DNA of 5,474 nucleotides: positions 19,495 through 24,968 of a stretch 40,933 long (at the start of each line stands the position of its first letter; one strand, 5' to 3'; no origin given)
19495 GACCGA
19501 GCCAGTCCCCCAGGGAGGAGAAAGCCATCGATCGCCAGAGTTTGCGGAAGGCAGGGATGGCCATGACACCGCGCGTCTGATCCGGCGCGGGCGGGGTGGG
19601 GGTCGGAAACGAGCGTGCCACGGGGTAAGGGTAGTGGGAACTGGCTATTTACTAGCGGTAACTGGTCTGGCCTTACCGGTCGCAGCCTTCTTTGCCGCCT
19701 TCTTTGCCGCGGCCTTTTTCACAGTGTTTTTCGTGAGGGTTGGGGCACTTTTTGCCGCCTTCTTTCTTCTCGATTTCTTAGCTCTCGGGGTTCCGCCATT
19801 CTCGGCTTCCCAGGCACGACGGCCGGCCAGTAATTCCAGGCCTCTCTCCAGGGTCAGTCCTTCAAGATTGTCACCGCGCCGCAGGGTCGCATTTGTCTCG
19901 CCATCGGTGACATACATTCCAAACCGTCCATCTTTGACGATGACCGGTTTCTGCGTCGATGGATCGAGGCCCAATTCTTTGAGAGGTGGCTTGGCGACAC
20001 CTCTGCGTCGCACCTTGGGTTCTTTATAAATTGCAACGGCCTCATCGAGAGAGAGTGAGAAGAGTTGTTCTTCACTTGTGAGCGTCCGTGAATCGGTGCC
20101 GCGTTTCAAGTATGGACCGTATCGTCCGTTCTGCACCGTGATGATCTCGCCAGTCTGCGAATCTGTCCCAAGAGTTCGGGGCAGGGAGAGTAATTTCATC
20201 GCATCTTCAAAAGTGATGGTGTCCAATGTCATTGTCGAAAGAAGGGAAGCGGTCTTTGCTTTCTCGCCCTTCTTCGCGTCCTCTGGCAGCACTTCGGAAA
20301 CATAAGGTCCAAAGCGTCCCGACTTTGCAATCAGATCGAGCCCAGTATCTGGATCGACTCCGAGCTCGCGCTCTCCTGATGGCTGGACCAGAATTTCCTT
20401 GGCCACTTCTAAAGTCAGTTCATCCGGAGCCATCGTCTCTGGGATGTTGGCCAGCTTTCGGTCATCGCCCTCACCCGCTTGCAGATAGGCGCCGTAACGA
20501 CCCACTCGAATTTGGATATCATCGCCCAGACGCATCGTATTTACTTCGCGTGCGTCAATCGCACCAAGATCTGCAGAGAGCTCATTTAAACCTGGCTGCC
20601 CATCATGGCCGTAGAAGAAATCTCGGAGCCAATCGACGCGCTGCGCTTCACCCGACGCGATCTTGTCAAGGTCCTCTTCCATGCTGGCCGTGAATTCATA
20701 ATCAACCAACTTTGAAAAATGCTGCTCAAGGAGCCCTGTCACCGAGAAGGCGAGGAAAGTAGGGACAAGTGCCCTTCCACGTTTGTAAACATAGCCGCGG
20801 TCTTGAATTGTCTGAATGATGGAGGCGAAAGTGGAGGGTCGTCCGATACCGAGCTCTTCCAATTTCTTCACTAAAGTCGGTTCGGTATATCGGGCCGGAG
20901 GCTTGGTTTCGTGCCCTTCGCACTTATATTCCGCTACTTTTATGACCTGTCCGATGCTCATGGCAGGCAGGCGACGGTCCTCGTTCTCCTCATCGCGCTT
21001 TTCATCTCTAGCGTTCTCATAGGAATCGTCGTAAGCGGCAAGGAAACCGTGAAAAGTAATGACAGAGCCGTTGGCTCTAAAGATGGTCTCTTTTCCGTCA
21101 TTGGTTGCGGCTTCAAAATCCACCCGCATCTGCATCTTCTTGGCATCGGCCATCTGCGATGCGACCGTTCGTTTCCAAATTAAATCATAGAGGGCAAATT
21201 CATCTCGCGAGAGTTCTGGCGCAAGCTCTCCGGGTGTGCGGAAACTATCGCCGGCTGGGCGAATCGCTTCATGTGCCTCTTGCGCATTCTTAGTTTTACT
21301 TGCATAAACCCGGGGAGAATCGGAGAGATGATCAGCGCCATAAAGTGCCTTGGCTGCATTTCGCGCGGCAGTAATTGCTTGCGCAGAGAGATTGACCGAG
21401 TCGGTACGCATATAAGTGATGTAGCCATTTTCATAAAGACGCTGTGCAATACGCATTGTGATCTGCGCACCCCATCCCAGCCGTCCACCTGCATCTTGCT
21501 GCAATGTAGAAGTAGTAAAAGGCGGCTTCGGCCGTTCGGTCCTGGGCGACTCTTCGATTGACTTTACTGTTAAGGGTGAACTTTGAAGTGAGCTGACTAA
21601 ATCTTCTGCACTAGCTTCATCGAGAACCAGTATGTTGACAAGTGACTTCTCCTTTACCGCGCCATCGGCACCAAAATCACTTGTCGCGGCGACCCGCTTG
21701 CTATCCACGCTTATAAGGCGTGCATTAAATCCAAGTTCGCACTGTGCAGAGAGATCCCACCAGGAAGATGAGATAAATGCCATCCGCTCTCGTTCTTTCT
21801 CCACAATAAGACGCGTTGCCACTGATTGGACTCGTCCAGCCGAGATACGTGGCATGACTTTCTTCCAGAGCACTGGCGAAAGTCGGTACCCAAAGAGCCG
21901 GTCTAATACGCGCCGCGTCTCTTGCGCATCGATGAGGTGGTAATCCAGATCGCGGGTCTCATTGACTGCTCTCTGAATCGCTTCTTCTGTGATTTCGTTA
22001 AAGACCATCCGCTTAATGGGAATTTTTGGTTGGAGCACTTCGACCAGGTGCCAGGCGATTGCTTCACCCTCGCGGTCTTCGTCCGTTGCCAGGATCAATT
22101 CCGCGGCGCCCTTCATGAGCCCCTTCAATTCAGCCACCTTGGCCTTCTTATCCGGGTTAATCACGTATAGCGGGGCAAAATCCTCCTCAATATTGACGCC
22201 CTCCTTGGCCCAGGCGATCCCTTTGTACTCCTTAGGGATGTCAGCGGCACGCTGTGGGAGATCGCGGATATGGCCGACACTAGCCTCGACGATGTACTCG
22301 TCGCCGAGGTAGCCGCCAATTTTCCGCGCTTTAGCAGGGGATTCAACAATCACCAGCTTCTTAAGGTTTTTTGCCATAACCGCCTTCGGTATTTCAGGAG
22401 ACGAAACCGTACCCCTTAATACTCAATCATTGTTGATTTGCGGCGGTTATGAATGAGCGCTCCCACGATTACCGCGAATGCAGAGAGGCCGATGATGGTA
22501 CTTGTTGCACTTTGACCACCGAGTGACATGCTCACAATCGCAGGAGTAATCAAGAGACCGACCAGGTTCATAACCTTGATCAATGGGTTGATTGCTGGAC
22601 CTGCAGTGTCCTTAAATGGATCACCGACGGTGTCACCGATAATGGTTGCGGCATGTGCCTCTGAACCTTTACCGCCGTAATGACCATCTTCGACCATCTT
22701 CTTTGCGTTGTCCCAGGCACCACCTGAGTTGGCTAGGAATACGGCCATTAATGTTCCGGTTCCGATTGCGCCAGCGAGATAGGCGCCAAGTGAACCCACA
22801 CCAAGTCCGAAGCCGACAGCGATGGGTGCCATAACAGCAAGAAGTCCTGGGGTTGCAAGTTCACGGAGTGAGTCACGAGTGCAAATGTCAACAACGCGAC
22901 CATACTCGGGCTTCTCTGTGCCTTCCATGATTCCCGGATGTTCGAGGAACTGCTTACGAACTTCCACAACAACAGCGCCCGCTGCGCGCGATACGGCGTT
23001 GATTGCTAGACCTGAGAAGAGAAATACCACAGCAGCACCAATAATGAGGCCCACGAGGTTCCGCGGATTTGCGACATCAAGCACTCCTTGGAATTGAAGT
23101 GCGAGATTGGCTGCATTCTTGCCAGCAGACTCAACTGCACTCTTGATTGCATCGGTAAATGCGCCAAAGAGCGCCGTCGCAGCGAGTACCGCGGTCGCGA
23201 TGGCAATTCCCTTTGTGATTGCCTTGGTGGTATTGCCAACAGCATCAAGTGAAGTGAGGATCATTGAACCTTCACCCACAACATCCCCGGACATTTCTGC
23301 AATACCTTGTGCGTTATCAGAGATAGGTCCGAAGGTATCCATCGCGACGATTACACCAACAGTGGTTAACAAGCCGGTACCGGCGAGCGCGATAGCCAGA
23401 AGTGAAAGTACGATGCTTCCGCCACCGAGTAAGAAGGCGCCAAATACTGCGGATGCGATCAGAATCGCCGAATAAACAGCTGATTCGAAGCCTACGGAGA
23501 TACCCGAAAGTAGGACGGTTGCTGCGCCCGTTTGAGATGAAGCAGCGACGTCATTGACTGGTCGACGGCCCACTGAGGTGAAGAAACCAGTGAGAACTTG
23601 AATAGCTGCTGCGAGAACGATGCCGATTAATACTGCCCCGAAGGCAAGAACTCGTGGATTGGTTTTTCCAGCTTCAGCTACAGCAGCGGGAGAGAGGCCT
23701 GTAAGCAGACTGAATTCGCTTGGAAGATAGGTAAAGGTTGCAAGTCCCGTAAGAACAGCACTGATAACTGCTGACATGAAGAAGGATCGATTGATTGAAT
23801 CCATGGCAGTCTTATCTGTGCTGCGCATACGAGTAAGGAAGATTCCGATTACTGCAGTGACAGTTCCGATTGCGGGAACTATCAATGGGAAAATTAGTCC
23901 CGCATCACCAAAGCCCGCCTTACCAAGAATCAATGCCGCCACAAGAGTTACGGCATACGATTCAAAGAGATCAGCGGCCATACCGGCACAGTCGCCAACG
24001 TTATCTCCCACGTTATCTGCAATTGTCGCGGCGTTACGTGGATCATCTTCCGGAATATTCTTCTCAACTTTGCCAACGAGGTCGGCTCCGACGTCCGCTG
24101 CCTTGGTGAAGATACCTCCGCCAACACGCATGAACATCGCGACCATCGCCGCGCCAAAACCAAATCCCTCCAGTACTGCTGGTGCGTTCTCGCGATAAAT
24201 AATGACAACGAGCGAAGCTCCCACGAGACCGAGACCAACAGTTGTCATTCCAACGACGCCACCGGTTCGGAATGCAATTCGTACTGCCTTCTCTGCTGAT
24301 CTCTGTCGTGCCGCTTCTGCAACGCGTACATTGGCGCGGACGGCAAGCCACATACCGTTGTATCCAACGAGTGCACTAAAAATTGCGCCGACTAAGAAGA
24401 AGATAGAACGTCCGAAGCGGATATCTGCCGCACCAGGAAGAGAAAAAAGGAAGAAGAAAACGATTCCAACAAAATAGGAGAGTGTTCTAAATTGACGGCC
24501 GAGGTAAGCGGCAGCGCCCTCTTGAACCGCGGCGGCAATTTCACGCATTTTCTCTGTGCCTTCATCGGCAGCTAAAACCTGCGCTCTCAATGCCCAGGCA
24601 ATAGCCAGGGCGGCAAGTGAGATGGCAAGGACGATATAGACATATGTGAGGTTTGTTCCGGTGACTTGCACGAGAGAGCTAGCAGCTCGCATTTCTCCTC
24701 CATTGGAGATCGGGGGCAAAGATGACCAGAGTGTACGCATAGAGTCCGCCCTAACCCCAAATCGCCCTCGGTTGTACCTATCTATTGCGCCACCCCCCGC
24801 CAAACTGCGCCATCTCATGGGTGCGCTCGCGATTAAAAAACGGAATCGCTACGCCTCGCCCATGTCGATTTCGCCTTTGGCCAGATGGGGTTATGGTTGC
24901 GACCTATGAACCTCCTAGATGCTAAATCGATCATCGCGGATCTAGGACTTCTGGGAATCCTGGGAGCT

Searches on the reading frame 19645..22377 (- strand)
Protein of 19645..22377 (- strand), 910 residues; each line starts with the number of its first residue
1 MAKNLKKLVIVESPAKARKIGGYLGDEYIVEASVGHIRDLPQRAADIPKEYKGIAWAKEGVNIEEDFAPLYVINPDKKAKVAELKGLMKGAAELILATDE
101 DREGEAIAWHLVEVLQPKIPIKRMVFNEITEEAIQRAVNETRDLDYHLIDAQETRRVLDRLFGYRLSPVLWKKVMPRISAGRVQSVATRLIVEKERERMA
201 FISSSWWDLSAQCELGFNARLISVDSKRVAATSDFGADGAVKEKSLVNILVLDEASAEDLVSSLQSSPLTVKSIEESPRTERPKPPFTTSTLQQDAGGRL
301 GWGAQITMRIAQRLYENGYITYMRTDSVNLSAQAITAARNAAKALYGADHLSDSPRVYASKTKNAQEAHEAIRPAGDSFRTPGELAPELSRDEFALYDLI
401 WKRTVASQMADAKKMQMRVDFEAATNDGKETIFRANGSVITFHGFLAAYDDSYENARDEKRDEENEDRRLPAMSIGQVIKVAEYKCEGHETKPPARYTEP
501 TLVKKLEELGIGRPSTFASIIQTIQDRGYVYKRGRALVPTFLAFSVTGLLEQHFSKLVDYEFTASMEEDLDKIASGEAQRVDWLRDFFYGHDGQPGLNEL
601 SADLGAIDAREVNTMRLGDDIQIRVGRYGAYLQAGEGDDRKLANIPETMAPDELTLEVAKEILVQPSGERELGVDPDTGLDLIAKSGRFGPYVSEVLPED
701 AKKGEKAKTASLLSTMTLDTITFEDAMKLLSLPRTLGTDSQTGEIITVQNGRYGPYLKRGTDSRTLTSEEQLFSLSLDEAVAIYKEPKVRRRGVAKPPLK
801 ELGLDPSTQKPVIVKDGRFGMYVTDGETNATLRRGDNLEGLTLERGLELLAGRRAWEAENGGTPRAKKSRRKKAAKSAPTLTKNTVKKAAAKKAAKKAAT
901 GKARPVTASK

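Call 19: search_protein_families(library=pfam, proteins=[window:19645-22377:-], max_evalue=0.00001)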
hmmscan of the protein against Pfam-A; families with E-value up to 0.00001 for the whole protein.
window:19645-22377:- (910 aa): 3 families
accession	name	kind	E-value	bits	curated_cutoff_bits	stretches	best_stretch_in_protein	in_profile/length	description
PF01131.25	Topoisom_bac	-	9.8e-118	394.1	35.1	1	144-584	2-410/411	DNA topoisomerase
PF13368.11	Toprim_C_rpt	-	5e-57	190.1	22.3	4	805-855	1-51/57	Topoisomerase C-terminal repeat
PF01751.28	Toprim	-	1.3e-19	70.6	23.1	1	7-129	1-96/96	Toprim domain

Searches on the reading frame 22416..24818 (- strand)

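Call 19: search_protein_families(library=pfam, proteins=[window:22416-24818:-], max_evalue=0.00001)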
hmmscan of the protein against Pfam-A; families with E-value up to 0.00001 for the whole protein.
window:22416-24818:- (800 aa): 1 family
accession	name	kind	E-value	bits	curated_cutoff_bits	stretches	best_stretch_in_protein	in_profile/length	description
PF03030.21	H_PPase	-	9e-242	804.8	29.7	1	69-757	2-645/645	Inorganic H+ pyrophosphatase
